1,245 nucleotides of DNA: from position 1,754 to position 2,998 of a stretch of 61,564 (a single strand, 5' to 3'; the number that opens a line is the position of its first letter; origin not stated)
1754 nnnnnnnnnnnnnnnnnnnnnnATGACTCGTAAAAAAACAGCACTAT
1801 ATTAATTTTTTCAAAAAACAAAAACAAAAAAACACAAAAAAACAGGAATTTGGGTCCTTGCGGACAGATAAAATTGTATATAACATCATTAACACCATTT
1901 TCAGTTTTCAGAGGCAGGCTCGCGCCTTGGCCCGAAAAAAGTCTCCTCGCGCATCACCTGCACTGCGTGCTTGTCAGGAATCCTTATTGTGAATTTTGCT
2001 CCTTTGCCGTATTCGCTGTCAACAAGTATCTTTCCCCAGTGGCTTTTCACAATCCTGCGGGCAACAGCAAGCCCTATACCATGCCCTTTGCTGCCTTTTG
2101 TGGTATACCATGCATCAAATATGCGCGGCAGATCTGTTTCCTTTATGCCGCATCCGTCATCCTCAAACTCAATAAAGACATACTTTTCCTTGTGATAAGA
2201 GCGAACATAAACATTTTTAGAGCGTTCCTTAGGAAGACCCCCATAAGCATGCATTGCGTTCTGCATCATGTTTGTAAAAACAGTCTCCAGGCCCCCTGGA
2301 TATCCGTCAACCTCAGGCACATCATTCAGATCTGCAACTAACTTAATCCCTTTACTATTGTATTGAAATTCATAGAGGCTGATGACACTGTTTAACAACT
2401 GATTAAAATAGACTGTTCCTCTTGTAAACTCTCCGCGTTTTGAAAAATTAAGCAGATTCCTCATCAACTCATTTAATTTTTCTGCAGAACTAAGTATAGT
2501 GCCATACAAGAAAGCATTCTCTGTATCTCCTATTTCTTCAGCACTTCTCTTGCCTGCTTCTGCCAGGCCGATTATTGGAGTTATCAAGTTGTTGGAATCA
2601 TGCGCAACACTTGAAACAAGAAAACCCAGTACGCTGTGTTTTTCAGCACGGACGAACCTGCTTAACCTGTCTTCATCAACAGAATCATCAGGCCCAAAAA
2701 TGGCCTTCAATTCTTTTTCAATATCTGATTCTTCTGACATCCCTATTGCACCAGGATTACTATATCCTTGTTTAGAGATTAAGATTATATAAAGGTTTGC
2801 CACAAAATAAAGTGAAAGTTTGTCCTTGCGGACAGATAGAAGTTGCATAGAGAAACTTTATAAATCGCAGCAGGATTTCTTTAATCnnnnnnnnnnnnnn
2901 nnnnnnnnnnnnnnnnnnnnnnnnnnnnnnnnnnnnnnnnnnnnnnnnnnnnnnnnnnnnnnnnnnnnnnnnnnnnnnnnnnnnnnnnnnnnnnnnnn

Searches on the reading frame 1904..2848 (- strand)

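Call 47: search_protein_families(library=pfam, proteins=[window:1904-2848:-], max_evalue=0.00001)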
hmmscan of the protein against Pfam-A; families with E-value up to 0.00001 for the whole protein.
window:1904-2848:- (315 aa): 3 families
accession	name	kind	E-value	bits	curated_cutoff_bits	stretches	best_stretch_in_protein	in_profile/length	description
PF02518.31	HATPase_c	-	1.1e-21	77.7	26.4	1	185-293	4-110/111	Histidine kinase-, DNA gyrase B-, and HSP90-like ATPase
PF00512.31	HisKA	-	7e-07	29.6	26.9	1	76-139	4-64/66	His Kinase A (phospho-acceptor) domain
PF14501.12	HATPase_c_5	-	5.9e-06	26.6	22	1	187-279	6-91/102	GHKL domain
